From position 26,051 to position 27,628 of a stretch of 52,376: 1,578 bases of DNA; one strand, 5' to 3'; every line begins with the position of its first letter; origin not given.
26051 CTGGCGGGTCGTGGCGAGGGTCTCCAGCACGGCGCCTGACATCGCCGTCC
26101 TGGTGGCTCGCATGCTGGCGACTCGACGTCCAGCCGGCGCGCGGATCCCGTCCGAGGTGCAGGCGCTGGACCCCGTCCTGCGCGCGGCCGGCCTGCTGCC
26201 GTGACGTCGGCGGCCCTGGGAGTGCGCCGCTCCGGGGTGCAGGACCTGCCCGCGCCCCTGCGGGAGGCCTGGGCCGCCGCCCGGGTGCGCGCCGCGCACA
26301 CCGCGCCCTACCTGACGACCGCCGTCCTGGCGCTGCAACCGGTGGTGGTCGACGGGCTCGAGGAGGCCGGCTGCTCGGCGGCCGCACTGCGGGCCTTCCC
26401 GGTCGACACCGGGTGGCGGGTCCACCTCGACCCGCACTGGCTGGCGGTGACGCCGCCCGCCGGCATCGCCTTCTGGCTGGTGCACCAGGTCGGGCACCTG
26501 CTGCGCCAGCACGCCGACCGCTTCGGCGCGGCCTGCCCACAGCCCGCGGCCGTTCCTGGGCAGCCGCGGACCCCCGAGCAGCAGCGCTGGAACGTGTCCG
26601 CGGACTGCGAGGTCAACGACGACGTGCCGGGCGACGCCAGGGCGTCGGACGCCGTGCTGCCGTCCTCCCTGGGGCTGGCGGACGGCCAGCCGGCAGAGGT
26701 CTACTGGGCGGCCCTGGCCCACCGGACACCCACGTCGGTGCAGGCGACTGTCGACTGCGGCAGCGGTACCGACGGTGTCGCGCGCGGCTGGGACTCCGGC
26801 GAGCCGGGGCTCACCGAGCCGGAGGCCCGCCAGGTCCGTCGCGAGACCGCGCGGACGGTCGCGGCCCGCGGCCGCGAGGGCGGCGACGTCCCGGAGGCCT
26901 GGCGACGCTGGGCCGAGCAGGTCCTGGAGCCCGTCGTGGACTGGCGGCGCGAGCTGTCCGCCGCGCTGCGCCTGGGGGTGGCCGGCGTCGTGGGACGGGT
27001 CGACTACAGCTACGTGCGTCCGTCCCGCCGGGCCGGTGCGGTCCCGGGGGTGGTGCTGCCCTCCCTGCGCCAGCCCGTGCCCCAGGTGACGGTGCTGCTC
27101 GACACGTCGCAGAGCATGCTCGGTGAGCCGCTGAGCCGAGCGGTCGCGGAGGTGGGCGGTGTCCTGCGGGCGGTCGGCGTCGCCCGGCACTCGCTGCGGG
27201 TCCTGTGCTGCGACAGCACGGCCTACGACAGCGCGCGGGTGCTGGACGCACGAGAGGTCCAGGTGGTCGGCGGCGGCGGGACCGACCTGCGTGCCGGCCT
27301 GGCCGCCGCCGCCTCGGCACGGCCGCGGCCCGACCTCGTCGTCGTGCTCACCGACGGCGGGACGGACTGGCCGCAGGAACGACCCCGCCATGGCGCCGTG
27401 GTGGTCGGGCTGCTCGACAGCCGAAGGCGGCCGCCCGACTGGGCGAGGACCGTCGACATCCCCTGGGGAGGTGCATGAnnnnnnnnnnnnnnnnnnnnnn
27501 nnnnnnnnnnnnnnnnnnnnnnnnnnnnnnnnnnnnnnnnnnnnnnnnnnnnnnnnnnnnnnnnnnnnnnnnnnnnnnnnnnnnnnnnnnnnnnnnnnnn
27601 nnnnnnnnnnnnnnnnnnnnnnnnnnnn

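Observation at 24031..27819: Extradiol dioxygenase co-transcribed with a MoxR AAA+ / VWA-peptidase-like / repeat-protein trio: candidate dedicated metalloenzyme maturation or remodelling system, or an embedded conflict module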

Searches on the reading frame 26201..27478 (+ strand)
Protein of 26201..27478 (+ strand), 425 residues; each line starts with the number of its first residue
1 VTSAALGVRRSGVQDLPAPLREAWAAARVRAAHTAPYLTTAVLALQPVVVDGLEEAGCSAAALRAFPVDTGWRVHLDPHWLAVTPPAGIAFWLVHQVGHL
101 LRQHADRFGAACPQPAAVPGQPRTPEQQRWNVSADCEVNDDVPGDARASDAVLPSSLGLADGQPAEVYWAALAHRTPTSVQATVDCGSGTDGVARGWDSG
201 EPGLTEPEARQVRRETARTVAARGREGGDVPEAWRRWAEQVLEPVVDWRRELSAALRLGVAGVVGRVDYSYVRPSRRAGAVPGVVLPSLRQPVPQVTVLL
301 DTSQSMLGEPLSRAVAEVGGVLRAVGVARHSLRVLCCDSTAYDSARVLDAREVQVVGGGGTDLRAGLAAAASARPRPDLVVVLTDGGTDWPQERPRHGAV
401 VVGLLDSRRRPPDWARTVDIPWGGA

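Call 5: search_protein_families(library=pfam, proteins=[window:26201-27478:+], max_evalue=0.01)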
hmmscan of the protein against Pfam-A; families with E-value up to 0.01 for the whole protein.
window:26201-27478:+ (425 aa): 4 families
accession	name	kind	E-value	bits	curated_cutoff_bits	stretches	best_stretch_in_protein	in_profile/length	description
PF13203.12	DUF2201_N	-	1.2e-22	81.3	23.2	1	25-290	7-271/271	Putative metallopeptidase domain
PF09967.15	DUF2201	-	2.1e-14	54.1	26.4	1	297-420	2-122/123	VWA-like domain (DUF2201)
PF05762.20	VWA_CoxE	-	0.00027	20.9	26.4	1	242-387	23-160/222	VWA domain containing CoxE-like protein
PF13519.12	VWA_2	-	0.0082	17.2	27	0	297-386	2-106/107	von Willebrand factor type A domain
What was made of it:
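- Checked: VWA protein, 26201-27478, 425 aa. DUF2201_N scores 81.3 bits and DUF2201 54.1 bits (call 5).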

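Call 6: search_protein_families(library=ncbifam, proteins=[window:26201-27478:+], max_evalue=0.01)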
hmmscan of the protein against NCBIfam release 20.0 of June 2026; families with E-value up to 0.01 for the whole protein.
window:26201-27478:+ (425 aa): 0 families

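Call 12: find_homologous_proteins(query=window:26201-27478:+, max_evalue=0.00001)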
Query window:26201-27478:+ (425 aa): 1380 proteins with E <= 0.00001 among 8000 candidates; the best 120 are listed.
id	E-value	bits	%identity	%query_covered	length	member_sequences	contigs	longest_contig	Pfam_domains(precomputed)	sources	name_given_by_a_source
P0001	1.3e-190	652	72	100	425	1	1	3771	PF13203.13,PF09967.16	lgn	-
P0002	7.1e-184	630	70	100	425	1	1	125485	PF13203.13,PF09967.16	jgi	jgi:hypothetical protein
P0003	2.3e-183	628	69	100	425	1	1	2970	PF13203.13,PF09967.16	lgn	-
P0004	3.4e-180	618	70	97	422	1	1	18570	PF13203.13,PF09967.16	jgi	jgi:predicted metal-dependent peptidase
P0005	8.1e-157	541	65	91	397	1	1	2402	PF13203.13,PF09967.16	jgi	jgi:predicted metal-dependent peptidase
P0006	3.1e-153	529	62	98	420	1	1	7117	PF13203.13,PF09967.16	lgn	-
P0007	1.3e-149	517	63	97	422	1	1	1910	PF13203.13,PF09967.16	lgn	-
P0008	3.2e-135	470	57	96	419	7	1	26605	PF13203.13,PF09967.16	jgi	jgi:predicted metal-dependent peptidase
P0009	7.0e-135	469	61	97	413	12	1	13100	PF13203.13,PF09967.16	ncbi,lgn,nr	ncbi:MAG: hypothetical protein JWM67_2102 [Mycobacterium sp.]|nr:hypothetical protein [Mycobacterium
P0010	3.9e-133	463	59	93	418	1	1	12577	PF13203.13,PF09967.16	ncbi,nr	ncbi:MAG: hypothetical protein JWM64_1892 [Frankiales bacterium]|nr:hypothetical protein [Frankiales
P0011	4.5e-132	459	57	96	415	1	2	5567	PF13203.13,PF09967.16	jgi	jgi:predicted metal-dependent peptidase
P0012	1.1e-131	458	57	96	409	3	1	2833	PF13203.13,PF09967.16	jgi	jgi:predicted metal-dependent peptidase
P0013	2.7e-131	457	57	97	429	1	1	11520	PF13203.13,PF09967.16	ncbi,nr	ncbi:MAG: hypothetical protein JWO60_2083, partial [Frankiales bacterium]|nr:hypothetical protein [F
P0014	8.2e-131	455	56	96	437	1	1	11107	PF13203.13,PF09967.16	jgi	jgi:hypothetical protein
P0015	2.4e-129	450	56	97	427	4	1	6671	PF13203.13,PF09967.16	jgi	jgi:hypothetical protein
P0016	1.1e-128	448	55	96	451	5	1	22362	PF13203.13,PF09967.16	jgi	jgi:hypothetical protein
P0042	1.2e-120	422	53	97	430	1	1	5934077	PF13203.13,PF09967.16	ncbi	-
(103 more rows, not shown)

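Call 13: find_encoding_contigs(protein=P0002, flank=8000, max_places=2)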
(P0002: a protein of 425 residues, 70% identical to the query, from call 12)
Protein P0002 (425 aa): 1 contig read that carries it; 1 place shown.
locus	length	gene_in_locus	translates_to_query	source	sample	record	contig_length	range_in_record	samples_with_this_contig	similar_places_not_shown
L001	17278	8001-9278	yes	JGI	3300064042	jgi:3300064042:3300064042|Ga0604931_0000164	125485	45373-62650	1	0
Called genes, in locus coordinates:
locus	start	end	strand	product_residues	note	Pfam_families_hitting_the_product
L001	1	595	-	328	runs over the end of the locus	PF01557:FAA_hydrolase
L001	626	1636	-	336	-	PF00296:Bac_luciferase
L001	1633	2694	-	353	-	PF00296:Bac_luciferase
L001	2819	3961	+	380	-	PF01636:APH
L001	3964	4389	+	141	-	-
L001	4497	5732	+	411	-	PF13433:Peripla_BP_5 (weak), PF13458:Peripla_BP_6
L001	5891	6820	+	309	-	PF00903:Glyoxalase (weak), PF22632:BphC_D1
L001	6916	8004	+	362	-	PF00158:Sigma54_activat (faint), PF00004:AAA (faint), PF07726:AAA_3 (weak), PF07728:AAA_5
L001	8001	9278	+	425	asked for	PF13203:DUF2201_N, PF09967:DUF2201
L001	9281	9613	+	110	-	-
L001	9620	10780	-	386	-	PF00067:p450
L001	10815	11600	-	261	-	PF00106:adh_short, PF08659:KR, PF13561:adh_short_C2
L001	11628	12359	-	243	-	PF00005:ABC_tran, PF13304:AAA_21 (faint)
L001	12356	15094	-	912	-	PF02653:BPD_transp_2, PF00005:ABC_tran, PF02463:SMC_N (weak), PF13304:AAA_21 (faint), PF12399:BCA_ABC_TP_C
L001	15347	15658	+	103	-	-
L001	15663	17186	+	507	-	PF00501:AMP-binding, PF13193:AMP-binding_C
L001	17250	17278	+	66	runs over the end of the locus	PF13459:Fer4_15, PF13370:Fer4_13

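Call 14: find_encoding_contigs(protein=P0004, flank=8000, max_places=2)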
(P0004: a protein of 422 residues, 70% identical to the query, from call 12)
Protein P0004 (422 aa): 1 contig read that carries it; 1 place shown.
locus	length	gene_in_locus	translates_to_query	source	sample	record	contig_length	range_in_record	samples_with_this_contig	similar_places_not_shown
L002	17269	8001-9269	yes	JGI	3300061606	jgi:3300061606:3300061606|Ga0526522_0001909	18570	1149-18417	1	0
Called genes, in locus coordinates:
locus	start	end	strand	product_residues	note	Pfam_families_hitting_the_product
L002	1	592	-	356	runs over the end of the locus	PF01557:FAA_hydrolase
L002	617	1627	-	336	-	PF00296:Bac_luciferase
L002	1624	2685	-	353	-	PF00296:Bac_luciferase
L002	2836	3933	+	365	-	PF01636:APH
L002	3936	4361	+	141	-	-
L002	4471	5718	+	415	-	PF13433:Peripla_BP_5 (weak), PF13458:Peripla_BP_6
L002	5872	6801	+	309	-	PF00903:Glyoxalase (weak), PF22632:BphC_D1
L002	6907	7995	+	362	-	PF00158:Sigma54_activat (faint), PF20030:bpMoxR (faint), PF00004:AAA (weak), PF07726:AAA_3 (weak), PF07728:AAA_5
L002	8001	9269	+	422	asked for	PF13203:DUF2201_N, PF09967:DUF2201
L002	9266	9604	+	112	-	-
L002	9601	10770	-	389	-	PF00067:p450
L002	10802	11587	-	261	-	PF00106:adh_short, PF08659:KR, PF13561:adh_short_C2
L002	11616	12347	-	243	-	PF00005:ABC_tran, PF13304:AAA_21 (faint)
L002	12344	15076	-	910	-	PF02653:BPD_transp_2, PF00005:ABC_tran, PF13304:AAA_21 (faint), PF12399:BCA_ABC_TP_C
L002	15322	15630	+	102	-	-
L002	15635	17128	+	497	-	PF00501:AMP-binding, PF13193:AMP-binding_C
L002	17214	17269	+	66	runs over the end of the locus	PF13459:Fer4_15, PF13370:Fer4_13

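Call 15: find_encoding_contigs(protein=P0008, flank=8000, max_places=2)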
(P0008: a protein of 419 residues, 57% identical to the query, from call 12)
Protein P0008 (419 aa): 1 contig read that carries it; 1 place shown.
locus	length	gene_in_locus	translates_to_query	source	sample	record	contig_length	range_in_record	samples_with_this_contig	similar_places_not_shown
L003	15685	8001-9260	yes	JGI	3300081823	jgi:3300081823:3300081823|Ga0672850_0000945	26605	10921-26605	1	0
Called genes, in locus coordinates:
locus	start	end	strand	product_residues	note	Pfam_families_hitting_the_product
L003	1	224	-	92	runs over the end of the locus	-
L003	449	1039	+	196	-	PF01022:HTH_5 (weak), PF12840:HTH_20, PF13412:HTH_24 (faint)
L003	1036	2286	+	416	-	PF05977:MFS_3, PF07690:MFS_1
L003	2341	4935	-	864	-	PF00521:DNA_topoisoIV, PF03989:DNA_gyraseA_C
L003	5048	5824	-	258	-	PF23441:SDR (weak), PF00106:adh_short, PF08659:KR, PF13561:adh_short_C2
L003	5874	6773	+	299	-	PF00561:Abhydrolase_1, PF12146:Hydrolase_4 (weak), PF12697:Abhydrolase_6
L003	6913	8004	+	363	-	PF00158:Sigma54_activat, PF01078:Mg_chelatase (faint), PF20030:bpMoxR (faint), PF00004:AAA (weak), PF07726:AAA_3 (weak), PF07728:AAA_5 (weak)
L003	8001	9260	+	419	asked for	PF13203:DUF2201_N, PF09967:DUF2201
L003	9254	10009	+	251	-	-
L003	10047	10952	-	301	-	PF00294:PfkB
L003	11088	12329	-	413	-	PF02283:CobU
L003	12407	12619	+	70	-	-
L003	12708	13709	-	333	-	PF00248:Aldo_ket_red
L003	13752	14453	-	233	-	PF11241:DUF3043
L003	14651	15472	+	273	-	PF04012:PspA_IM30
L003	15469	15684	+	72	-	?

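Call 16: find_encoding_contigs(protein=P0009, flank=8000, max_places=2)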
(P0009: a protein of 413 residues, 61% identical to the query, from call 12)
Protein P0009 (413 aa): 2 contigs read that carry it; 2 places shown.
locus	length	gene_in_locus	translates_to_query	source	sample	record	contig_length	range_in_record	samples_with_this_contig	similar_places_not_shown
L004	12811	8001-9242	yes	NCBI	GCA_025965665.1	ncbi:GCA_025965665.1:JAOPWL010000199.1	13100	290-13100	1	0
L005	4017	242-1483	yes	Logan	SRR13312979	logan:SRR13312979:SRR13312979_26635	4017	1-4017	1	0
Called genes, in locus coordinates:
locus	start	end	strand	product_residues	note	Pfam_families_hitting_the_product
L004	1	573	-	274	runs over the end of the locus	PF00106:adh_short, PF08659:KR, PF13561:adh_short_C2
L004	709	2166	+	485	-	PF00171:Aldedh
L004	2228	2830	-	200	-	PF00440:TetR_N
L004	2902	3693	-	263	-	PF00106:adh_short, PF08659:KR, PF13561:adh_short_C2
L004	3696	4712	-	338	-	PF01557:FAA_hydrolase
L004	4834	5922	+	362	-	PF04909:Amidohydro_2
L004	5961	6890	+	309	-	PF22632:BphC_D1, PF00903:Glyoxalase (weak)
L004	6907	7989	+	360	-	PF00158:Sigma54_activat (faint), PF00004:AAA (weak), PF07728:AAA_5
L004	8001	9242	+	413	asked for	PF13203:DUF2201_N, PF09967:DUF2201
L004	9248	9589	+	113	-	-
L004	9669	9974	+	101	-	-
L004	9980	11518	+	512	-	PF00501:AMP-binding, PF13193:AMP-binding_C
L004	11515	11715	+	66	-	PF13459:Fer4_15, PF13370:Fer4_13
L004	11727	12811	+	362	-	PF00108:Thiolase_N, PF00109:ketoacyl-synt (faint), PF02803:Thiolase_C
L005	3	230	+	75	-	?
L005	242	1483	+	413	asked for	PF13203:DUF2201_N, PF09967:DUF2201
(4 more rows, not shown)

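Call 17: find_encoding_contigs(protein=P0042, flank=8000, max_places=2)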
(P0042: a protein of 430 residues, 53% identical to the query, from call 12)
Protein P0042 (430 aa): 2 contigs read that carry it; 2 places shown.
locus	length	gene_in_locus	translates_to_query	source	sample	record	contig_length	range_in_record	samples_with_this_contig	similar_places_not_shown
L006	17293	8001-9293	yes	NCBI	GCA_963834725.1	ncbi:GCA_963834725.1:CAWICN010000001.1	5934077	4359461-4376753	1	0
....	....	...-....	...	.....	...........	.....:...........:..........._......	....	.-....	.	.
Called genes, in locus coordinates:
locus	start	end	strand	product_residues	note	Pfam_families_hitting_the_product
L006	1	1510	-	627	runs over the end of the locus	PF00664:ABC_membrane, PF02463:SMC_N (weak), PF00005:ABC_tran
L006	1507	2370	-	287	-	PF14907:NTP_transf_5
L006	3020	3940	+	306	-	PF13495:Phage_int_SAM_4 (weak), PF00589:Phage_integrase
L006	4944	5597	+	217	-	-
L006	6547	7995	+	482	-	PF20030:bpMoxR (weak), PF00158:Sigma54_activat (weak), PF01078:Mg_chelatase (faint), PF07726:AAA_3 (faint), PF07728:AAA_5, PF00004:AAA (faint)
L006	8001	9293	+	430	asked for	PF13203:DUF2201_N, PF09967:DUF2201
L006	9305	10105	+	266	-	-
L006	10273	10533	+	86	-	PF11662:DUF3263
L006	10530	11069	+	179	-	PF13399:LytR_C (weak)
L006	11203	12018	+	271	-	PF02358:Trehalose_PPase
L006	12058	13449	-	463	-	PF00982:Glyco_transf_20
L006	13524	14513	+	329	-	PF02595:Gly_kinase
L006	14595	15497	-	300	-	PF00535:Glycos_transf_2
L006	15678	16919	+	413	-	PF00291:PALP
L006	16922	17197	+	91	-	PF02597:ThiS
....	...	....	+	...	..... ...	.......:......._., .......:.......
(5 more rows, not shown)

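Call 18: find_encoding_contigs(protein=P0016, flank=8000, max_places=2)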
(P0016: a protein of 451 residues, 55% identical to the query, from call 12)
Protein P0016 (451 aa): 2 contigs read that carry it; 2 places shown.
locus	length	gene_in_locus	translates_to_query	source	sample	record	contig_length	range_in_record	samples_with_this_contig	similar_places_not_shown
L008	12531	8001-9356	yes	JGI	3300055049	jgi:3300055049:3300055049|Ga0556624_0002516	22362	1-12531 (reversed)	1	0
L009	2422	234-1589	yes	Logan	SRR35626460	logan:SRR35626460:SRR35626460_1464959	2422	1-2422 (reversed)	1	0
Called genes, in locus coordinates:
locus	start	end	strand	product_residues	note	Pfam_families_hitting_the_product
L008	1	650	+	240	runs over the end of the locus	PF22234:Rv2466c-like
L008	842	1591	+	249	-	PF11716:MDMPI_N, PF07398:MDMPI_C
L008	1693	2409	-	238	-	PF03358:FMN_red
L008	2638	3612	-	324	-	PF00478:IMPDH (faint), PF03060:NMO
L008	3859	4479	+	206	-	PF11716:MDMPI_N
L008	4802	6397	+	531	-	PF13565:HTH_32 (weak), PF00665:rve (weak), PF13683:rve_3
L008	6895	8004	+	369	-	PF00158:Sigma54_activat (weak), PF01078:Mg_chelatase (faint), PF20030:bpMoxR (weak), PF07728:AAA_5 (weak)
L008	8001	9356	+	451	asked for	PF13203:DUF2201_N, PF09967:DUF2201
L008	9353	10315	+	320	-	-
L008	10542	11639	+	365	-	PF13565:HTH_32 (weak), PF13683:rve_3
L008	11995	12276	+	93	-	-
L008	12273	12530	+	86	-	?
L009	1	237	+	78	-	?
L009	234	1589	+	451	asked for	PF13203:DUF2201_N, PF09967:DUF2201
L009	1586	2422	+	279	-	?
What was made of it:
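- Some copies lie next to an integrase (L006) or between transposases (L008) (calls 17, 18). Some chromosomal copies are flanked by an integrase or by transposases (calls 17, 18).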

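Call 19: search_protein_families(library=padloc, proteins=[window:26201-27478:+, L003:9254-10009:+, L006:9305-10105:+, L008:9353-10315:+], max_evalue=0.01)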
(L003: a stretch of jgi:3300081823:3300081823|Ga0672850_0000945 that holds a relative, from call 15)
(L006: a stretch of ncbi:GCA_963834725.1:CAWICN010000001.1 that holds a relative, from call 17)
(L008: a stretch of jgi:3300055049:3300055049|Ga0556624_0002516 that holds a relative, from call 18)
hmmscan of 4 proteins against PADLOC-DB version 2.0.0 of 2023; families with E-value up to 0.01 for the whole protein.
window:26201-27478:+ (425 aa): 0 families

L003:9254-10009:+ (251 aa): 0 families

L006:9305-10105:+ (266 aa): 0 families

L008:9353-10315:+ (320 aa): 0 families

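Call 20: search_protein_families(library=pfam, proteins=[L003:9254-10009:+, L006:9305-10105:+, L008:9353-10315:+, L004:9248-9589:+, L001:9281-9613:+, L002:9266-9604:+, L004:9669-9974:+], max_evalue=1)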
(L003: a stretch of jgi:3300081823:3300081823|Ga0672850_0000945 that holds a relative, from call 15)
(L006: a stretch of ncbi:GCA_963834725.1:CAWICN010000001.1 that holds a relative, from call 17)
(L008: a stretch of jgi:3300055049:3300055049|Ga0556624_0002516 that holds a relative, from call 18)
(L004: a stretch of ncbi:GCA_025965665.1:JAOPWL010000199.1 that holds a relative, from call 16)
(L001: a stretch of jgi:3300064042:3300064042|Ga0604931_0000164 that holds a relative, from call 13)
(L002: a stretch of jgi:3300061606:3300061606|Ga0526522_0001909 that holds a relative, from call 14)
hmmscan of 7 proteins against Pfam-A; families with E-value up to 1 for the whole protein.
L003:9254-10009:+ (251 aa): 1 family
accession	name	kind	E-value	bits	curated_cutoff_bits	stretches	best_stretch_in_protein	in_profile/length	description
PF04873.18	EIN3_DNA-bd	-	0.2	11.4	27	1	194-246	86-139/252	Ethylene insensitive 3, DNA-binding domain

L006:9305-10105:+ (266 aa): 0 families

L008:9353-10315:+ (320 aa): 3 families
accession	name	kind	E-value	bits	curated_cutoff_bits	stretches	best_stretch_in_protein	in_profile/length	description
PF12824.13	MRP-L20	-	0.07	13.8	30.4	1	236-268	77-109/164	Mitochondrial ribosomal protein subunit L20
PF13565.12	HTH_32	-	0.2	12.7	33.7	1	230-271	15-54/73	Homeodomain-like domain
PF24336.1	DUF7504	-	0.22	12.4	27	1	182-265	15-91/179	Family of unknown function (DUF7504)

L004:9248-9589:+ (113 aa): 2 families
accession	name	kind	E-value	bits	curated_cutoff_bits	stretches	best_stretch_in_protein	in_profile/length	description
PF17744.7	DUF5581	-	0.15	13.1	25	1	23-69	50-96/105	Family of unknown function (DUF5581) Fn3-like domain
PF04255.20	DUF433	-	0.23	11.8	23.6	0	67-100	19-51/56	Protein of unknown function (DUF433)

L001:9281-9613:+ (110 aa): 0 families

L002:9266-9604:+ (112 aa): 1 family
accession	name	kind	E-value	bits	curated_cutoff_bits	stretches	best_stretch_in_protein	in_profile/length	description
PF04255.20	DUF433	-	0.11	12.8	23.6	1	69-103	18-51/56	Protein of unknown function (DUF433)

L004:9669-9974:+ (101 aa): 0 families
